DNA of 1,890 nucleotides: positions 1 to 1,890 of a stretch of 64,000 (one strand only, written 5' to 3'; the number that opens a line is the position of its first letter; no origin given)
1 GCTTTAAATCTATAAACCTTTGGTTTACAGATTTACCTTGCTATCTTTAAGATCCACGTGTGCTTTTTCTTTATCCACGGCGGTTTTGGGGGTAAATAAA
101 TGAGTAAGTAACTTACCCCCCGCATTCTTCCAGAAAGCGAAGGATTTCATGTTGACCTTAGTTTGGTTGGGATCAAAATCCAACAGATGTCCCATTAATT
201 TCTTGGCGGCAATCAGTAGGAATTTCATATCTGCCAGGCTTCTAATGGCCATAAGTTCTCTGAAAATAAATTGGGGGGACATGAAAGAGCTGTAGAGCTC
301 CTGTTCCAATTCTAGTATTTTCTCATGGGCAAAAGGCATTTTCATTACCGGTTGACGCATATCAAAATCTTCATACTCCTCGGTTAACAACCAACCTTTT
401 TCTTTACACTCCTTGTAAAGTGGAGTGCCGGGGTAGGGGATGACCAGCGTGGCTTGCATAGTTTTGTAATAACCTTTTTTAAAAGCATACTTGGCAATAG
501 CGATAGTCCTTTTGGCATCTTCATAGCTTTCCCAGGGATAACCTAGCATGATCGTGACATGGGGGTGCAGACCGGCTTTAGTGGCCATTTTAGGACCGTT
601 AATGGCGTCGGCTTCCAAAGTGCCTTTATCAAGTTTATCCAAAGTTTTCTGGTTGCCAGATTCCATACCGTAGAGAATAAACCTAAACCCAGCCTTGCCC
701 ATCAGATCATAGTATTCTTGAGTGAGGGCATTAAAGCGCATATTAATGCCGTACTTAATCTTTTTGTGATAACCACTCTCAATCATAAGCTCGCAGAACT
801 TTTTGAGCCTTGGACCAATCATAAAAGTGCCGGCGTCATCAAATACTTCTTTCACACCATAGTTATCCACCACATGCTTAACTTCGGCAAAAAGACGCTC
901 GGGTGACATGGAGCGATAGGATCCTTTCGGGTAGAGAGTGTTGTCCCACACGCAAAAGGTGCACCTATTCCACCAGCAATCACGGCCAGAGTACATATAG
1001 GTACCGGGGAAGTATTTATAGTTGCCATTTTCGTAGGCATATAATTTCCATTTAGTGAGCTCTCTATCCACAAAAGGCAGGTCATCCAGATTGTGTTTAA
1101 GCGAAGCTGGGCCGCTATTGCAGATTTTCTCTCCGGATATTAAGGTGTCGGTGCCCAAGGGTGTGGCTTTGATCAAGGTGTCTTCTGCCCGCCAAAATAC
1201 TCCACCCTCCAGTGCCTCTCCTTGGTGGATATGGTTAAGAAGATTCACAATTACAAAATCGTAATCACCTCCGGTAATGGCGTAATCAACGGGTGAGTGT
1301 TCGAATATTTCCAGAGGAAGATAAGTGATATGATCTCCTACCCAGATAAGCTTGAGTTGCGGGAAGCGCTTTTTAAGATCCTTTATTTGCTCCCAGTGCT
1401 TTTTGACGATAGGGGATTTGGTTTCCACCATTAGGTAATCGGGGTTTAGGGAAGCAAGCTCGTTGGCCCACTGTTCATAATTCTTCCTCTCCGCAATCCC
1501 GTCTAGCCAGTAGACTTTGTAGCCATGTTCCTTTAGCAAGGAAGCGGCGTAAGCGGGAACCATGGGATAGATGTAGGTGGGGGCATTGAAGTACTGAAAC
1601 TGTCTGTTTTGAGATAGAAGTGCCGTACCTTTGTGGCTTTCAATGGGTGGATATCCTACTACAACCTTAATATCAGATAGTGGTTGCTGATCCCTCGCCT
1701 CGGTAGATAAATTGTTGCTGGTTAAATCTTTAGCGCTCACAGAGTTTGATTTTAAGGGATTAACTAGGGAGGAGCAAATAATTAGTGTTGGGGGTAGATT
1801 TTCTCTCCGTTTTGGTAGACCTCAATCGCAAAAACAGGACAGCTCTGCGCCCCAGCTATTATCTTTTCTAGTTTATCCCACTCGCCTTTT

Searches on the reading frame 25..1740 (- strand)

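Call 6: search_protein_families(library=pfam, proteins=[window:25-1740:-], max_evalue=0.001)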
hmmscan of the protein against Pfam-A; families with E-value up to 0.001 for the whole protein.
window:25-1740:- (571 aa): 2 families
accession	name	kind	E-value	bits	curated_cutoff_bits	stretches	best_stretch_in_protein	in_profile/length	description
PF04055.27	Radical_SAM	-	7e-15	56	29.5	1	253-413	5-163/166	Radical SAM superfamily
PF02310.24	B12-binding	-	1.9e-05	24.9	32.1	1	56-157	11-111/121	B12 binding domain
